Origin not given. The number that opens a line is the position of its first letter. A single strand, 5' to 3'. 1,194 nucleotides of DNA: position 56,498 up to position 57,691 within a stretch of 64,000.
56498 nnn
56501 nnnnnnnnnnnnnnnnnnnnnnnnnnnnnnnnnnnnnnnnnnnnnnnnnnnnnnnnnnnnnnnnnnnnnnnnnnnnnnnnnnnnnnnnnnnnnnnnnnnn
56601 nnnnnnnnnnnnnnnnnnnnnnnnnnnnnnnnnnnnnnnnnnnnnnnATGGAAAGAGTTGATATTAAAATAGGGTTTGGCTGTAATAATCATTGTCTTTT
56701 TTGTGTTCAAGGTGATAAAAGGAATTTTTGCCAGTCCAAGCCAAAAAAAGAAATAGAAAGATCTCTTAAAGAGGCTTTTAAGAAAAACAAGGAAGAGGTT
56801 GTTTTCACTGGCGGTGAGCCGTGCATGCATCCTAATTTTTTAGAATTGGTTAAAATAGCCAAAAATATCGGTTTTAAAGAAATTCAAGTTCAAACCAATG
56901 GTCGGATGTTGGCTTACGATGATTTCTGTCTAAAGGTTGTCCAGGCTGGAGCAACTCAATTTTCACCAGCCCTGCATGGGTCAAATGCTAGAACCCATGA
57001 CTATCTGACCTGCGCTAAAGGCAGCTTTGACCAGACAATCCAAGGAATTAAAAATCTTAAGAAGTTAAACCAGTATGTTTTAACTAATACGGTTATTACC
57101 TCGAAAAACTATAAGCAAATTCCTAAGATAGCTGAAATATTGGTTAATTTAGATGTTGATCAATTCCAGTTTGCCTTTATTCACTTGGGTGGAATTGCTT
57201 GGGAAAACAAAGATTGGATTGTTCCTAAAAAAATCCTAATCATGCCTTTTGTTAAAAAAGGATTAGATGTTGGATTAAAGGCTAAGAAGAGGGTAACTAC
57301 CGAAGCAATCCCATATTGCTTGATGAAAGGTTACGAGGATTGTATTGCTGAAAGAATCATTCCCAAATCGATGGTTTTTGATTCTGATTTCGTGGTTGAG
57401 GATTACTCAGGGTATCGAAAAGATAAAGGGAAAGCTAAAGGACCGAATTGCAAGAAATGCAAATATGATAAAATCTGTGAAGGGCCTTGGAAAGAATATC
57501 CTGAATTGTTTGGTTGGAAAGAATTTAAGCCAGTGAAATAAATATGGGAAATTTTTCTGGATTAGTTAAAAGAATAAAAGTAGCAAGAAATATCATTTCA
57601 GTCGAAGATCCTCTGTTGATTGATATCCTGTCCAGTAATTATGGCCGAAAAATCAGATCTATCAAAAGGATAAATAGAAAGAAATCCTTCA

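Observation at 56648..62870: Tandem array of six paralogous twitch-type radical SAM domains, one ORF a fused didomain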

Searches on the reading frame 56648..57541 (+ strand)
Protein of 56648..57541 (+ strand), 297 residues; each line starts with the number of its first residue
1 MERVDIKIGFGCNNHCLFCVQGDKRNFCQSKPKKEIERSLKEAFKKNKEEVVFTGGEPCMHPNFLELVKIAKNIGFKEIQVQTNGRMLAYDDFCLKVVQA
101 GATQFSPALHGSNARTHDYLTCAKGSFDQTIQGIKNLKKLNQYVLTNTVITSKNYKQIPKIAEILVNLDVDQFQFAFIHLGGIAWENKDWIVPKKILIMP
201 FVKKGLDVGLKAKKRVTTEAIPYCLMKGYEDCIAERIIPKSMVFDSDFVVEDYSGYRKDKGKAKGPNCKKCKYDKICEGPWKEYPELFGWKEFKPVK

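Call 4: search_protein_families(library=pfam, proteins=[window:56648-57541:+], max_evalue=0.01)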
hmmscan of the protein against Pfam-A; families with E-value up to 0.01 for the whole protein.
window:56648-57541:+ (297 aa): 2 families
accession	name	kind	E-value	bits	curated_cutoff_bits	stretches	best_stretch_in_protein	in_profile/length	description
PF04055.27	Radical_SAM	-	8.1e-26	91.6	29.5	1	7-163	2-164/166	Radical SAM superfamily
PF13353.11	Fer4_12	-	2.3e-05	25.2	22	1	11-76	14-82/137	4Fe-4S single cluster domain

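Call 5: search_protein_families(library=ncbifam, proteins=[window:56648-57541:+], max_evalue=0.01)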
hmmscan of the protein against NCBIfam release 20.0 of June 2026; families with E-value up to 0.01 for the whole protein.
window:56648-57541:+ (297 aa): 70 families (the best 25 are shown)
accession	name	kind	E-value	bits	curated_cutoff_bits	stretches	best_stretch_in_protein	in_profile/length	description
NF038332.1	rSAM_rare_HxsC4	exception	1.2e-48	166.1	500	2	2-224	14-242/335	radical SAM protein HxsC4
TIGR03977.1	rSAM_pair_HxsC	equivalog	9.5e-29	100.2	267.9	1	12-225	35-252/292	His-Xaa-Ser system radical SAM maturase HxsC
TIGR04466.1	rSAM_BlsE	equivalog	4.2e-23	82.3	400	1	6-181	7-178/327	cytosylglucuronate decarboxylase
TIGR04545.1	rSAM_ahbD_hemeb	equivalog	7.3e-22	78.2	500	1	8-178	6-175/339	heme b synthase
TIGR04053.2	TIGR04053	equivalog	4.3e-21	75.6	395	1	42-179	51-188/366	TIGR04053 family radical SAM/SPASM domain-containing protein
TIGR04054.1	rSAM_NirJ1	equivalog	1.3e-18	66.8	650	1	11-178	45-210/387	putative heme d1 biosynthesis radical SAM protein NirJ1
TIGR04251.1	SCM_rSAM_ScmF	equivalog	3.3e-18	66.2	400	1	9-175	11-179/353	SynChlorMet cassette radical SAM/SPASM protein ScmF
TIGR02668.1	moaA_archaeal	equivalog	2.4e-17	62.9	325.25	1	4-175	12-183/303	GTP 3',8-cyclase MoaA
TIGR04051.1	rSAM_NirJ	equivalog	4.3e-17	62.1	515.45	1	12-188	12-186/354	heme d1 biosynthesis radical SAM protein NirJ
TIGR02666.1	moaA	equivalog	6.2e-17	61.6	284.05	1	11-172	19-187/336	GTP 3',8-cyclase MoaA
TIGR04340.1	rSAM_ACGX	hypoth_equivalog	2.2e-16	60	400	1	48-177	56-181/341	radical SAM/SPASM domain protein, ACGX system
TIGR04317.1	W_rSAM_matur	equivalog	5.2e-16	58.7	380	1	4-176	6-182/349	tungsten cofactor oxidoreductase radical SAM maturase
TIGR04055.1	rSAM_NirJ2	equivalog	6.4e-16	58.8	500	1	12-186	10-182/326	putative heme d1 biosynthesis radical SAM protein NirJ2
NF045702.1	rSAM_GDGT_ether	equivalog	1.2e-15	57.2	450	1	6-163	90-251/486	tetraether lipid synthase Tes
NF045574.1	sacti_mat_StsB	exception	3e-15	56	625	1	6-174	100-265/466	StsB family radical SAM/SPASM domain sactipeptide maturase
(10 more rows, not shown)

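Call 19: find_homologous_proteins(query=A1, max_evalue=1e-10)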
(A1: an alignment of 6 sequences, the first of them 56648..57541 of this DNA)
Query A1 (6 sequences) (297 aa, profile of the alignment): 2464 proteins with E <= 1e-10 among 5770 candidates; the best 120 are listed.
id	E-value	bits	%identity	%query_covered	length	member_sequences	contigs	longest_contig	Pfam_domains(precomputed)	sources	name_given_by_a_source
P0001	1.2e-147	509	29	98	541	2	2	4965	PF04055.28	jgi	-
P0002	2.7e-121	422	39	60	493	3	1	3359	PF04055.28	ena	-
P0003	1.9e-114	400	83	100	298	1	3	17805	PF04055.28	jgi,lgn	-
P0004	1.4e-111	391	79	100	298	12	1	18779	PF04055.28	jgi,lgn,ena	-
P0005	1.8e-111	390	82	100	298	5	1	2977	PF04055.28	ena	-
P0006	6.7e-111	388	74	100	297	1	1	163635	PF04055.28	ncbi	-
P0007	1.8e-110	387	87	99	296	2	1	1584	PF04055.28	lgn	-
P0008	7.3e-108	378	73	100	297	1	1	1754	PF04055.28,PF13353.12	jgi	-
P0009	1.4e-107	377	78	100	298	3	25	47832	PF04055.28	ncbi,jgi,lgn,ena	-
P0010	2.2e-107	377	73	100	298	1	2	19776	PF04055.28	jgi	-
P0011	1.1e-106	375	72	100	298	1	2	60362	PF04055.28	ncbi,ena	-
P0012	1.2e-106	374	70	100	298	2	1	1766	PF04055.28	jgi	-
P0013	2.5e-106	373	72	100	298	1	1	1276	PF04055.28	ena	-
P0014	9.3e-106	371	34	100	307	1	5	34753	PF04055.28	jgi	-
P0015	9.7e-106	371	71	100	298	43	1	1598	PF04055.28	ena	-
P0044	6.7e-103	362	69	100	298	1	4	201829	PF04055.28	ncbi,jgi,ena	-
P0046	1.1e-102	361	71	100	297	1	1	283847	PF04055.28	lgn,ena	-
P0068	1.5e-101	358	69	100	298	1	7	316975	PF04055.28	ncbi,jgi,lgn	jgi:MoaA/NifB/PqqE/SkfB family radical SAM enzyme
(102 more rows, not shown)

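Call 20: find_encoding_contigs(protein=P0006, flank=10000, max_places=3)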
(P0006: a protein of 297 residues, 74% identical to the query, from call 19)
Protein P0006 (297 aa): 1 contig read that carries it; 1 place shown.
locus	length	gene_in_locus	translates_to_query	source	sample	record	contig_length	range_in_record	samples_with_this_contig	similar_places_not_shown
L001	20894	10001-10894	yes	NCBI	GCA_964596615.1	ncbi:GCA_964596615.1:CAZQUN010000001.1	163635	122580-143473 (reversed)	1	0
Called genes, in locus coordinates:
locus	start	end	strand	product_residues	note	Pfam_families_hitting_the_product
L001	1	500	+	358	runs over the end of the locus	PF13439:Glyco_transf_4 (weak), PF00534:Glycos_transf_1, PF13692:Glyco_trans_1_4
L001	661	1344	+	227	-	-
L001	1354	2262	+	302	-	PF04055:Radical_SAM, PF13186:SPASM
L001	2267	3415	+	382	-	PF04101:Glyco_tran_28_C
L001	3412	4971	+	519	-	PF04055:Radical_SAM, PF00535:Glycos_transf_2, PF10111:Glyco_tranf_2_2, PF13641:Glyco_tranf_2_3 (faint), PF02709:Glyco_transf_7C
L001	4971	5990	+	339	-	PF00814:TsaD, PF22521:HypF_C_2 (weak)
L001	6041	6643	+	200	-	-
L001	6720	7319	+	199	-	PF01300:Sua5_yciO_yrdC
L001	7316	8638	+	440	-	PF04055:Radical_SAM, PF13353:Fer4_12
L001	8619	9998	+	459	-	PF04055:Radical_SAM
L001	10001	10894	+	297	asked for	PF04055:Radical_SAM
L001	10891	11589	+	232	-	-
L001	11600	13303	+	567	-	PF04055:Radical_SAM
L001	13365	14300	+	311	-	-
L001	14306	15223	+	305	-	PF04055:Radical_SAM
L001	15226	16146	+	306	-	PF04055:Radical_SAM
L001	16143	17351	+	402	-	-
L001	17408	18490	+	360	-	PF25788:Ig_Rha78A_N, PF18911:PKD_4, PF00801:PKD (weak)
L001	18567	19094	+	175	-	PF07963:N_methyl (weak)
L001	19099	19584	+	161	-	PF07963:N_methyl (faint)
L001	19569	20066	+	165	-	PF07963:N_methyl (weak)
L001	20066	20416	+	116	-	-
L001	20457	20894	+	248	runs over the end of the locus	PF13365:Trypsin_2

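Call 21: find_encoding_contigs(protein=P0068, flank=10000, max_places=3)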
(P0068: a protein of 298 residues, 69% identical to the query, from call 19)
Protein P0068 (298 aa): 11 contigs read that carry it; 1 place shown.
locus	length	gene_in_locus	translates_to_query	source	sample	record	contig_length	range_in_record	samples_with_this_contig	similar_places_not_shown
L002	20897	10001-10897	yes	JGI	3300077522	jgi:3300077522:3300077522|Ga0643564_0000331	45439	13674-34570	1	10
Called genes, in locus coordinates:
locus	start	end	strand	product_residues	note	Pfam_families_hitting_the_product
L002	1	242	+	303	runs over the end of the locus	PF04055:Radical_SAM, PF13186:SPASM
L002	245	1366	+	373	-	PF04101:Glyco_tran_28_C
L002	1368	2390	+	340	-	PF04055:Radical_SAM, PF13353:Fer4_12 (weak)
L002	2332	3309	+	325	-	PF00535:Glycos_transf_2, PF10111:Glyco_tranf_2_2, PF13641:Glyco_tranf_2_3 (faint)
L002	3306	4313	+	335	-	PF00814:TsaD, PF22521:HypF_C_2 (weak)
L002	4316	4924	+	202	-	PF01300:Sua5_yciO_yrdC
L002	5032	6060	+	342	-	PF04055:Radical_SAM, PF13186:SPASM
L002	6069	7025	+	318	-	PF01408:GFO_IDH_MocA, PF02894:GFO_IDH_MocA_C, PF22725:GFO_IDH_MocA_C3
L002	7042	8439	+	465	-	PF04055:Radical_SAM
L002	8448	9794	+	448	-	PF04055:Radical_SAM, PF13353:Fer4_12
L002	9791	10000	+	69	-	-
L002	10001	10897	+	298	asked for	PF04055:Radical_SAM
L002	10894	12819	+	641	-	PF04055:Radical_SAM, PF13353:Fer4_12 (faint), PF04055:Radical_SAM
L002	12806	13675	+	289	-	PF04055:Radical_SAM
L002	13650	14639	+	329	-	-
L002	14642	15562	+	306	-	PF04055:Radical_SAM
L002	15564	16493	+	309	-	PF04055:Radical_SAM, PF13353:Fer4_12 (weak)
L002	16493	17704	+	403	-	-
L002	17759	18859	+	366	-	PF25788:Ig_Rha78A_N (weak), PF18911:PKD_4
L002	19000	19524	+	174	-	-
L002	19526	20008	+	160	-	-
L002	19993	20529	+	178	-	PF07963:N_methyl (weak)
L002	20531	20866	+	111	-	-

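Call 22: find_related_loci(query=window:56648-57541:+, collection=genome_contigs, flank=10000)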
Query window:56648-57541:+ (297 aa) in genome_contigs; peptide patterns used: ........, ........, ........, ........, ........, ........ (x = any residue, [..] = any of these).
152 stretches matched a pattern; 12 encode a relative of the query (tblastn E <= 1e-3); 12 distinct loci.
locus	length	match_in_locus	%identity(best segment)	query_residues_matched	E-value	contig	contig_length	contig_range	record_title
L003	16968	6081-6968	82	1-296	8e-172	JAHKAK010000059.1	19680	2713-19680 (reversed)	MAG: Patescibacteria group bacterium isolate Undefined_mixed_planktonic.mb.35 Undefined_mixed_pl.mb.35_k141_689745, whol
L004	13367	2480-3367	80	1-296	3e-170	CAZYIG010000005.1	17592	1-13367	MAG TPA_asm: uncultured Candidatus Saccharibacteria bacterium isolate SRP062349_co4_58 genome assembly, contig: NODE_638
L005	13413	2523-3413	67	1-297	9e-141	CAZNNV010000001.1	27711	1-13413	MAG TPA_asm: uncultured Candidatus Saccharibacteria bacterium isolate SRP050083_co1_313 genome assembly, contig: NODE_61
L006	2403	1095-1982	62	1-297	2e-134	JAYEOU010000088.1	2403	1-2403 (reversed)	MAG: Patescibacteria group bacterium isolate MAG021 MAG021_88, whole genome shotgun sequence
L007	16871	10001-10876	60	4-296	2e-126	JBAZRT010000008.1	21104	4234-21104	MAG: Parcubacteria group bacterium isolate SO_2017_GW1_154 NODE_9785_length_21104_cov_1.043142_OW334_2017, whole genome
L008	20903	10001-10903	54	1-296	4e-114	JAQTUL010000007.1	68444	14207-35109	MAG: Candidatus Colwellbacteria bacterium isolate STB_63 NODE_826_length_68444_cov_15.052095_Sandtown_B, whole genome sh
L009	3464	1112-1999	54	1-296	1e-113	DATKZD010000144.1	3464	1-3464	MAG TPA_asm: Elusimicrobiales bacterium isolate SMAG_U14236 k141_1844566, whole genome shotgun sequence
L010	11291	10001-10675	30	3-230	5e-27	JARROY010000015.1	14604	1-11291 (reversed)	MAG: Anaerolineales bacterium isolate Spart_162_MAG scaffold_314, whole genome shotgun sequence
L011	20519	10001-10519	31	3-173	2e-21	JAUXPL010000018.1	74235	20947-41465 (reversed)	MAG: Candidatus Gracilibacteria bacterium isolate C10_metabat.bin.32_sub C10_k141_139275, whole genome shotgun sequence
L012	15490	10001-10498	31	3-166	4e-19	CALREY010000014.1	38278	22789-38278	MAG: Candidatus Gracilibacteria bacterium isolate GH-07nov19-153 genome assembly, contig: GH-07nov19-C912, whole genome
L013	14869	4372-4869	31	3-166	7e-18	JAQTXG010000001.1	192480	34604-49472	MAG: Candidatus Gracilibacteria bacterium isolate STC_129 NODE_160_length_192480_cov_5.573789_Sandtown_C, whole genome s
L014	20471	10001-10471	31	12-165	5e-12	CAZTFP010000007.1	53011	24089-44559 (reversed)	MAG TPA_asm: uncultured Candidatus Peribacteria bacterium isolate SRP142039_co2_97 genome assembly, contig: NODE_163_len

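Call 31: find_encoding_contigs(protein=P0044, flank=10000, max_places=2)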
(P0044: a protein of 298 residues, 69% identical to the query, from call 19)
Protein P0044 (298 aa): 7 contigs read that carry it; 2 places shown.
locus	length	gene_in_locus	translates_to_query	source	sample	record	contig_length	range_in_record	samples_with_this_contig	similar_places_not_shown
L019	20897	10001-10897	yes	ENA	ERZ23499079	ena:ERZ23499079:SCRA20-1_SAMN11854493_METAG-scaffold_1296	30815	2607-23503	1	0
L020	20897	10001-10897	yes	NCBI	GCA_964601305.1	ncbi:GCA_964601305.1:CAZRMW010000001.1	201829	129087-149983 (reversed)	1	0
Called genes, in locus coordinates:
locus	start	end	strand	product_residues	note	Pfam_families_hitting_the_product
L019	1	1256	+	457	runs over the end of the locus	PF02310:B12-binding, PF04055:Radical_SAM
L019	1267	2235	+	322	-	-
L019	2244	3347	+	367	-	PF04055:Radical_SAM, PF13186:SPASM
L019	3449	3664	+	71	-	-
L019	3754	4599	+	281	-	PF04055:Radical_SAM, PF13353:Fer4_12 (weak)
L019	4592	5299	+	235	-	-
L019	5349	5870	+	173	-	PF04101:Glyco_tran_28_C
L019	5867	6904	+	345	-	PF00814:TsaD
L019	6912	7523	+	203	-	PF01300:Sua5_yciO_yrdC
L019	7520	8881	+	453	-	PF04055:Radical_SAM, PF13353:Fer4_12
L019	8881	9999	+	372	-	PF04055:Radical_SAM, PF13186:SPASM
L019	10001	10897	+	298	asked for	PF04055:Radical_SAM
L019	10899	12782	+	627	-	PF04055:Radical_SAM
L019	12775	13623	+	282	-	PF04055:Radical_SAM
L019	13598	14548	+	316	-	PF04055:Radical_SAM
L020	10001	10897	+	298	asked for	PF04055:Radical_SAM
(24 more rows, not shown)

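Call 39: search_solved_structures(query=A2, max_evalue=0.001)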
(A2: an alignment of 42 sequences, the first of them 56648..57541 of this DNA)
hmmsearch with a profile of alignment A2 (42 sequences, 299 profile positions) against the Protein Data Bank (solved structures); distinct sequences matched with E-value up to 0.001: 28.
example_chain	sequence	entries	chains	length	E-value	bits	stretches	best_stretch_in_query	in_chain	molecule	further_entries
7vob_C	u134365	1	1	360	4.9e-24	88.3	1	5-181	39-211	Cytosylglucuronate decarboxylase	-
7voc_C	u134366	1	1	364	5e-24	88.3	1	5-181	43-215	Cytosylglucuronate decarboxylase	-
7tol_A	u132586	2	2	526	1.7e-18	70.2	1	6-188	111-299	glycerol dibiphytanyl glycerol tetraether - macrocyclic archaeol synthase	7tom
6efn_A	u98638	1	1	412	2.6e-15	59.7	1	7-190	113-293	Sporulation killing factor maturation protein SkfB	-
9dfu_A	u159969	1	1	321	1.1e-13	54.4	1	10-186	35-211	Radical SAM core domain-containing protein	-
9dfn_A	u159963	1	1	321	1.1e-13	54.3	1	11-186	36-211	Radical SAM core domain-containing protein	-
6c8v_A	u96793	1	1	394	2.1e-13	53.4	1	10-203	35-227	Coenzyme PQQ synthesis protein E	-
5v1q_A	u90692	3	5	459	3e-12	49.6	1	7-206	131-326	Radical SAM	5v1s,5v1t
6b4c_A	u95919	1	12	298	5.3e-12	48.8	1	11-169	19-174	Viperin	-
9dgw_A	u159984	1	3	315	5.6e-12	48.7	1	11-168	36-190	Radical SAM core domain-containing protein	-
7n7i_A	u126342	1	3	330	6.4e-12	48.5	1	11-168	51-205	Viperin-like enzyme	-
8wm2_A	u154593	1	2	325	1.5e-11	47.3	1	9-111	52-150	Fe-S radical SAM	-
9dfw_A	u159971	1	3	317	1.7e-11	47.2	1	11-169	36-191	Radical SAM core domain-containing protein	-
2fb2_A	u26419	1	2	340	2e-10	43.7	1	5-194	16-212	Molybdenum cofactor biosynthesis protein A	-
1tv7_A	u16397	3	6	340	2.1e-10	43.6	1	5-194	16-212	Molybdenum cofactor biosynthesis protein A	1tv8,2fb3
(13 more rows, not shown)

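Call 40: predict_structure(alignment_id=A2)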
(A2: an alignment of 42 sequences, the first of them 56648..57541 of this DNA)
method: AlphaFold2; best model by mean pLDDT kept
length: 297 residues; sequences in the alignment: 42
mean_pLDDT: 95.6   pTM: 0.92
mean pLDDT of the five models: 95.6, 94.9, 94.7, 94.8, 93.9
residues with pLDDT >= 90: 272; 70-90: 25; 50-70: 0; < 50: 0
segments of 3 or more residues with pLDDT < 50: none
pLDDT, mean of each block of 10 residues (from residue 1): 94 95 91 98 96 96 98 98 98 98 98 98 98 99 98 98 99 96 94 95 98 96 94 88 91 89 93 93 94 92
secondary structure, 60 per line:
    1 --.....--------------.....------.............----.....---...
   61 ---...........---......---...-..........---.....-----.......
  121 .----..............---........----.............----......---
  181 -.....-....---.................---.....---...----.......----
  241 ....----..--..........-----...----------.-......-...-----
elements in order: E3-7 H22-26 H33-45 E50-54 H64-74 E78-83 H91-100 E104-108 H114-121 H126-139 E143-150 H155-167 E172-177 H182-186 H188-191 H195-211 E215-219 E241-244 H253-261 H283-288

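Call 43: fold_search(model_id=the predicted structure, library=pdb)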
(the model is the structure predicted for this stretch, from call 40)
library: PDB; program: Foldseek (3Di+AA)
matches with E <= 10: 1832; with E <= 0.001: 251
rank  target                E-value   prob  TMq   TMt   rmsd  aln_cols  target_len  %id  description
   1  7vob                  7.2e-13  1.00  0.58  0.53   2.7       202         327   25  The crystal structure of a Radical SAM Enzyme BlsE involved in the Biosynthesis of Blasticidin S (released 2022-05-04)
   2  6efn                  9.6e-13  1.00  0.67  0.52   4.3       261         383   20  Structure of a RiPP maturase, SkfB (released 2018-10-24)
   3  5v1q_B                6.6e-12  1.00  0.69  0.49   5.9       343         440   16  Crystal structure of Streptococcus suis SuiB (released 2017-08-30)
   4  7tol                  1.3e-11  1.00  0.57  0.35   3.5       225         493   21  X-ray crystal structure of glycerol dibiphytanyl glycerol tetraether - macrocyclic archaeol synthase (GDGT-MAS) from Met (released 2022-08-31)
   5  5v1s_A                1.5e-11  1.00  0.69  0.50   5.8       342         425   18  Crystal structure of Streptococcus suis SuiB bound to S-adenosylmethionine (released 2017-08-30)
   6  7tom                  2.3e-11  1.00  0.60  0.37   3.0       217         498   21  X-ray crystal structure of glycerol dibiphytanyl glycerol tetraether - macrocyclic archaeol synthase (GDGT-MAS) from Met (released 2022-08-31)
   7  5v1t_A                2.5e-11  1.00  0.68  0.49   5.8       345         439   17  Crystal structure of Streptococcus suis SuiB bound to precursor peptide SuiA (released 2017-08-30)
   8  5v1q_A                3.6e-11  1.00  0.68  0.50   6.1       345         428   18  Crystal structure of Streptococcus suis SuiB (released 2017-08-30)
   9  5v1s_B                8.1e-11  1.00  0.66  0.48   6.3       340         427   17  Crystal structure of Streptococcus suis SuiB bound to S-adenosylmethionine (released 2017-08-30)
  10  9dfn                  8.6e-11  1.00  0.66  0.69   9.4       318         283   14  X-ray crystal structure of the second viperin-like enzyme from Trichoderma virens with bound CTP and SAM (released 2025-02-19)
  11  9dfu                  2.1e-10  1.00  0.65  0.69   3.5       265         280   14  X-ray crystal structure of the second Viperin-like enzyme from T. virens variant F40H with bound CTP and SAM (released 2025-02-19)
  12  9dfw_B                3.5e-10  1.00  0.61  0.62   2.7       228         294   17  X-ray crystal structure of an engineered Viperin-like enzyme from T. virens with bound CTP and SAM (released 2025-02-12)
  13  9dgw_C                4.2e-10  1.00  0.63  0.68   3.1       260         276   15  X-ray crystal structure of the Viperin-like enzyme from T. virens with bound CTP and SAM (released 2025-02-12)
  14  5vsl_A                6.3e-10  1.00  0.63  0.70   2.7       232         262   15  Crystal structure of viperin with bound [4Fe-4S] cluster and S-adenosylhomocysteine (SAH) (released 2017-06-14)
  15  9dfw_A                6.7e-10  1.00  0.64  0.67   3.2       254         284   15  X-ray crystal structure of an engineered Viperin-like enzyme from T. virens with bound CTP and SAM (released 2025-02-12)
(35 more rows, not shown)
